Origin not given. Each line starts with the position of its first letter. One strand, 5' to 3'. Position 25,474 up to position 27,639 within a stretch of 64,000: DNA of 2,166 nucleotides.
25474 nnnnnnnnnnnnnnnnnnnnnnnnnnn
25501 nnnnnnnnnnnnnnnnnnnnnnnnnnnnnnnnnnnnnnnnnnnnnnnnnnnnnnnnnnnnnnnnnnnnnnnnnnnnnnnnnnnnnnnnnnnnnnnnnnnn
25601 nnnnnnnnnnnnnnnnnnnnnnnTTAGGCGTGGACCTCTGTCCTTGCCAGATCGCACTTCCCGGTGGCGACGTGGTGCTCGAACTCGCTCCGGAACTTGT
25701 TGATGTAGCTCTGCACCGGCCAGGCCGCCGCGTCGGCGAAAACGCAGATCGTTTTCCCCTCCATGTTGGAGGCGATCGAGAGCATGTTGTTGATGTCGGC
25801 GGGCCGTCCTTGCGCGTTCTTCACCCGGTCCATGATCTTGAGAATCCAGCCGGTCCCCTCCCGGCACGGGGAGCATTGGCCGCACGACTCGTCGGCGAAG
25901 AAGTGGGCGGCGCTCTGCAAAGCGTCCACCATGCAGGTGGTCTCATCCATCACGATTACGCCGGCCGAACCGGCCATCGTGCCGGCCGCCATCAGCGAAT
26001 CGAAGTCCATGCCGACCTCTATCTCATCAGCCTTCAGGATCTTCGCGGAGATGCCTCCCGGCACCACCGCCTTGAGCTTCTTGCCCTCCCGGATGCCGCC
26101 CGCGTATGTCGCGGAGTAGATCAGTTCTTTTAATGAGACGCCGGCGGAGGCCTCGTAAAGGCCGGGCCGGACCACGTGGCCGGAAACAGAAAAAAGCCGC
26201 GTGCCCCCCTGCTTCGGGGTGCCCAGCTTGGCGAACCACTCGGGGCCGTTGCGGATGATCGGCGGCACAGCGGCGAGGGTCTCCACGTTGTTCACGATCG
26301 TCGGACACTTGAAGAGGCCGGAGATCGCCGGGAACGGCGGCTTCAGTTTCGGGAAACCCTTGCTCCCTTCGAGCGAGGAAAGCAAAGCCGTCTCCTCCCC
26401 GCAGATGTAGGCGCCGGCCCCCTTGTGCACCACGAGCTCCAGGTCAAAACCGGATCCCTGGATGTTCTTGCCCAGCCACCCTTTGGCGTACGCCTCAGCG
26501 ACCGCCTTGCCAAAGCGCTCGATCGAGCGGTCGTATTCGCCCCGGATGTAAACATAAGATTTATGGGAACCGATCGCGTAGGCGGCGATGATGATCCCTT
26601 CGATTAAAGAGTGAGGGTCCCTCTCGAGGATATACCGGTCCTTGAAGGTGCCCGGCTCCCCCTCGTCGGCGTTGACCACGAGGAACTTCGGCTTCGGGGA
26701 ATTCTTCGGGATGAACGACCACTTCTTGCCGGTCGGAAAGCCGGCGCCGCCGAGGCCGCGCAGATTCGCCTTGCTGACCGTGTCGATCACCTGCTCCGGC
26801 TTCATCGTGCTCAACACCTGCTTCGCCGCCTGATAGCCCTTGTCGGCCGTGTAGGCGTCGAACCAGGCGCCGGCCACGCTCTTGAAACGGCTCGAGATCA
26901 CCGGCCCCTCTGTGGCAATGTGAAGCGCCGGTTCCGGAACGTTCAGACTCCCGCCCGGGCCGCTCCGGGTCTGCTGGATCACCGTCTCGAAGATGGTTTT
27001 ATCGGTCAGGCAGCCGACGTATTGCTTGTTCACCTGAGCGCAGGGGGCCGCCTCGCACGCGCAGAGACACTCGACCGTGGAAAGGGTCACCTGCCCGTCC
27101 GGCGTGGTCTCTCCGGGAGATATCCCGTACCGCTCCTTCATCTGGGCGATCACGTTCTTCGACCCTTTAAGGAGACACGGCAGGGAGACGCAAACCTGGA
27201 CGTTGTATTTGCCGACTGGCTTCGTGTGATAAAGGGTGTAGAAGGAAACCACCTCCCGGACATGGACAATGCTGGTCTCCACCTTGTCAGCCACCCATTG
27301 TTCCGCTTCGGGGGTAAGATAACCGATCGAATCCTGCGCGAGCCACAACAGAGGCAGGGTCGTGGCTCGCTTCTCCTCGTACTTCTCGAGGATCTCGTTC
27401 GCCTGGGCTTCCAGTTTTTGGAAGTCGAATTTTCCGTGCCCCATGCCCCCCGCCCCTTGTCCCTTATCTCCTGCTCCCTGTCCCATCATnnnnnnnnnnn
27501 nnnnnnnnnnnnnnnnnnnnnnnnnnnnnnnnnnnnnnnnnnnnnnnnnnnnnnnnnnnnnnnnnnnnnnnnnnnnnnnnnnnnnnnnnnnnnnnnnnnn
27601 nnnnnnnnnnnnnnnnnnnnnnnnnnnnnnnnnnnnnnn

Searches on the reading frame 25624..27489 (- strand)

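Call 6: search_protein_families(library=pfam, proteins=[window:25624-27489:-], max_evalue=0.001)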
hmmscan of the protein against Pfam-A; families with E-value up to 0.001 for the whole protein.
window:25624-27489:- (621 aa): 5 families
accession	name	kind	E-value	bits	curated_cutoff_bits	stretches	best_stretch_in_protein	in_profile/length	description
PF01512.22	Complex1_51K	-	2.4e-48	164.2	31.2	1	238-409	1-149/150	Nuo51 FMN-binding domain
PF01257.25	2Fe-2S_thioredx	-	1.3e-45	155.2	24.8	1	31-168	2-139/145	Thioredoxin-like [2Fe-2S] ferredoxin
PF10589.14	NADH_4Fe-4S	-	6.3e-30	103.3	23.5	1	523-606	2-85/85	NADH-ubiquinone oxidoreductase-F iron-sulfur binding region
PF22461.2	SLBB_2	-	3.2e-07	30.8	27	1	432-501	2-72/79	SLBB domain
PF10531.15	SLBB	-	1.5e-05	25.1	27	1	433-474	2-40/55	SLBB domain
